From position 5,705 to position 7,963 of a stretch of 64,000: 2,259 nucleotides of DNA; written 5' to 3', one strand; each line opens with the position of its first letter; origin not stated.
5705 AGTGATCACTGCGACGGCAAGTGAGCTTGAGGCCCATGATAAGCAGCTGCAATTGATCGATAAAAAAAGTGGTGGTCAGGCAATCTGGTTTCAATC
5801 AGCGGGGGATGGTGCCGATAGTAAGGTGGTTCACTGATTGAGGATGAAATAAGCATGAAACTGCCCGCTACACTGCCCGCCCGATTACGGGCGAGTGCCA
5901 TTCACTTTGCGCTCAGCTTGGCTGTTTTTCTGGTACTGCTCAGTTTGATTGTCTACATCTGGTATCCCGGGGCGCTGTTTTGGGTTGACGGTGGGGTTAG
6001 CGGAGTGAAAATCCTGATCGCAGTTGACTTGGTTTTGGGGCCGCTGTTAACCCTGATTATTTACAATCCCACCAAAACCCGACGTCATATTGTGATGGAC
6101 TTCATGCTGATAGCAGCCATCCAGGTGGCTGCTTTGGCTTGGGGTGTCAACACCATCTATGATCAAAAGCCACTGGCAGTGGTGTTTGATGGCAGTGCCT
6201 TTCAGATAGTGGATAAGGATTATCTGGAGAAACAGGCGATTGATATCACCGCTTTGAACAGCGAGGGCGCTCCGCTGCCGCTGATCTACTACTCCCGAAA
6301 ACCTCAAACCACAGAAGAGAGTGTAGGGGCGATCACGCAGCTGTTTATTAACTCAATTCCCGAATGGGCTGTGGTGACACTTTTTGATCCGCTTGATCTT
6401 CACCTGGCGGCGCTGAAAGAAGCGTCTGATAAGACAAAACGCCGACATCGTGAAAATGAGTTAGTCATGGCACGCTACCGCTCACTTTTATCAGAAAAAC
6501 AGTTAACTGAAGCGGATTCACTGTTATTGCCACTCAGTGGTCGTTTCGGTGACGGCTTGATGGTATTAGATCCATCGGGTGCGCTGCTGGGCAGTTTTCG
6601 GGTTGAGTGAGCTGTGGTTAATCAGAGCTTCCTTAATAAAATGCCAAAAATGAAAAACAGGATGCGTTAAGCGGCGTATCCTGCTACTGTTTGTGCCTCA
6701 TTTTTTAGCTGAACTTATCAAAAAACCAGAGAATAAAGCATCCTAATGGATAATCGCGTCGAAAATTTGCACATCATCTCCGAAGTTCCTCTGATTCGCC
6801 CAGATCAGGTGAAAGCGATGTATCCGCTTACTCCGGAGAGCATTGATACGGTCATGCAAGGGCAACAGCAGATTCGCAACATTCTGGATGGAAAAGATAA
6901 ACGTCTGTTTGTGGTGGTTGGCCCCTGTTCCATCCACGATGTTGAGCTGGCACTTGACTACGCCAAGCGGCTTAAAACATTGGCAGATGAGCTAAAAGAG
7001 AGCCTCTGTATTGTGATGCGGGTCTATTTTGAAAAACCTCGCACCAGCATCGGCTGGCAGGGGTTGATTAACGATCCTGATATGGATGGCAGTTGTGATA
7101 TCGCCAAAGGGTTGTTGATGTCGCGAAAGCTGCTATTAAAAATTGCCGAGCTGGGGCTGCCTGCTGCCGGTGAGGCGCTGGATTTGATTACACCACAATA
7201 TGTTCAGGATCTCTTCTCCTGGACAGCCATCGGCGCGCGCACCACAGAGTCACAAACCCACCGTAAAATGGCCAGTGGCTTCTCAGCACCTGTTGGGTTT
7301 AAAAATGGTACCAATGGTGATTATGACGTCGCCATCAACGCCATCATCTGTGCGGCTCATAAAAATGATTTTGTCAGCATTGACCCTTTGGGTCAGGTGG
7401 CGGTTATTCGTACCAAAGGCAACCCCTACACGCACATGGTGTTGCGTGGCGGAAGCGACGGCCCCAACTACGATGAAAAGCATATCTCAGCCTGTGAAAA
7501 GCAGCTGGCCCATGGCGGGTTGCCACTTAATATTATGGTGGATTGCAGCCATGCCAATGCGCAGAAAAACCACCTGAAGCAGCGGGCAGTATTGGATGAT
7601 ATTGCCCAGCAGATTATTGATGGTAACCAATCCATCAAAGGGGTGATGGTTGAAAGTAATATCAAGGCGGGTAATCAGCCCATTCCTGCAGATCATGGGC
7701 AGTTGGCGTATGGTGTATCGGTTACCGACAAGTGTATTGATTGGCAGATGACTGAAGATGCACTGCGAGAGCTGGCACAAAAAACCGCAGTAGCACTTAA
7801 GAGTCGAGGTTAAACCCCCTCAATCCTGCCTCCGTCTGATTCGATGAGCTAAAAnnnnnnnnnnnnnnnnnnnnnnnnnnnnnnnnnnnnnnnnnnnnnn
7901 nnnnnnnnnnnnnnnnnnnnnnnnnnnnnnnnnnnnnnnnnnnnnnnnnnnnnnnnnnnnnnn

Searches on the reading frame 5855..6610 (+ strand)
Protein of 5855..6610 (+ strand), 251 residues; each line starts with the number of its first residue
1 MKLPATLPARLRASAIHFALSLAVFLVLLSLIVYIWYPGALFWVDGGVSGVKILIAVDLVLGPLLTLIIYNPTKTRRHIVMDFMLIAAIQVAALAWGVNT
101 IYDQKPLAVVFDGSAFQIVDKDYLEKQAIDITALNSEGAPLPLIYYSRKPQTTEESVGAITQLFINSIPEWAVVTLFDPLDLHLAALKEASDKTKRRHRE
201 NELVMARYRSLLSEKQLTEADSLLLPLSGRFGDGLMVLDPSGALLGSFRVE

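Call 3: search_protein_families(library=pfam, proteins=[window:5855-6610:+], max_evalue=0.01)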
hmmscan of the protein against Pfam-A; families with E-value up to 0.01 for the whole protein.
window:5855-6610:+ (251 aa): 0 families

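Call 4: search_protein_families(library=ncbifam, proteins=[window:5855-6610:+], max_evalue=0.01)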
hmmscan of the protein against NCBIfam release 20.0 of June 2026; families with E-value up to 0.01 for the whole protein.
window:5855-6610:+ (251 aa): 1 family
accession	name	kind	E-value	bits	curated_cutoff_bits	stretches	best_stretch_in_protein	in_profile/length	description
NF041437.1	TfpZ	superfamily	1.7e-36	126.1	200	1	10-240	1-226/240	TfpX/TfpZ family type IV pilin accessory protein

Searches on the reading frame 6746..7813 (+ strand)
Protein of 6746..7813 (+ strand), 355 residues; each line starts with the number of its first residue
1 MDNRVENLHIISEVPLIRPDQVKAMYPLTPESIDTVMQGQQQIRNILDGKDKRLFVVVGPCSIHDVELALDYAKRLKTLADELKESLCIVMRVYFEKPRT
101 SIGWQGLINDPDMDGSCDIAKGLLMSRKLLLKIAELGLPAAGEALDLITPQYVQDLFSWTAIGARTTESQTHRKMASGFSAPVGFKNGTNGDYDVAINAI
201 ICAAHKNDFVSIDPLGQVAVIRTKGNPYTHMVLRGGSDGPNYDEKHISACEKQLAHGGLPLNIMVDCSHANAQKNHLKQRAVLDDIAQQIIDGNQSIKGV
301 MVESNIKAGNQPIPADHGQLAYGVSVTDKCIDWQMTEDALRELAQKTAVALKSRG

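Call 3: search_protein_families(library=pfam, proteins=[window:6746-7813:+], max_evalue=0.01)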
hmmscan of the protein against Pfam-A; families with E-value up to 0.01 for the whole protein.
window:6746-7813:+ (355 aa): 1 family
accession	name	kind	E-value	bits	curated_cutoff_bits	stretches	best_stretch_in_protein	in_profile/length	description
PF00793.26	DAHP_synth_1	-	9.5e-87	290.8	25.5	1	41-339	8-268/270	DAHP synthetase I family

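Call 4: search_protein_families(library=ncbifam, proteins=[window:6746-7813:+], max_evalue=0.01)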
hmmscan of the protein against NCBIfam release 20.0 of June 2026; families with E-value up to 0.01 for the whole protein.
window:6746-7813:+ (355 aa): 8 families
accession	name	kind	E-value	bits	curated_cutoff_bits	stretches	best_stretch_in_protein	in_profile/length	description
NF009395.0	PRK12755.1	subfamily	2.2e-152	506.9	343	1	3-349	5-350/355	3-deoxy-7-phosphoheptulonate synthase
TIGR00034.1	aroFGH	equivalog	7.6e-143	475.4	173.2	1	8-346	3-337/342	3-deoxy-7-phosphoheptulonate synthase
NF009396.0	PRK12756.1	subfamily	2.3e-133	444.4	463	1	4-348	3-345/349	Trp-sensitive 3-deoxy-7-phosphoheptulonate synthase AroH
NF006723.0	PRK09261.1-1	equivalog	2e-126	421.6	568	1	15-347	15-345/351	3-deoxy-7-phosphoheptulonate synthase AroG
TIGR01361.1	DAHP_synth_Bsub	equivalog_domain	5.5e-05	22.7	267.75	1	44-191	17-143/260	3-deoxy-7-phosphoheptulonate synthase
NF006421.0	PRK08673.1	subfamily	6.8e-05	22.2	335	1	49-189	91-210/338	3-deoxy-7-phosphoheptulonate synthase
NF003543.0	PRK05198.1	equivalog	0.0042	16.1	242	1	42-100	6-63/273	3-deoxy-8-phosphooctulonate synthase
NF009933.0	PRK13396.1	subfamily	0.0078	15.2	486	0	45-81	93-129/352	3-deoxy-7-phosphoheptulonate synthase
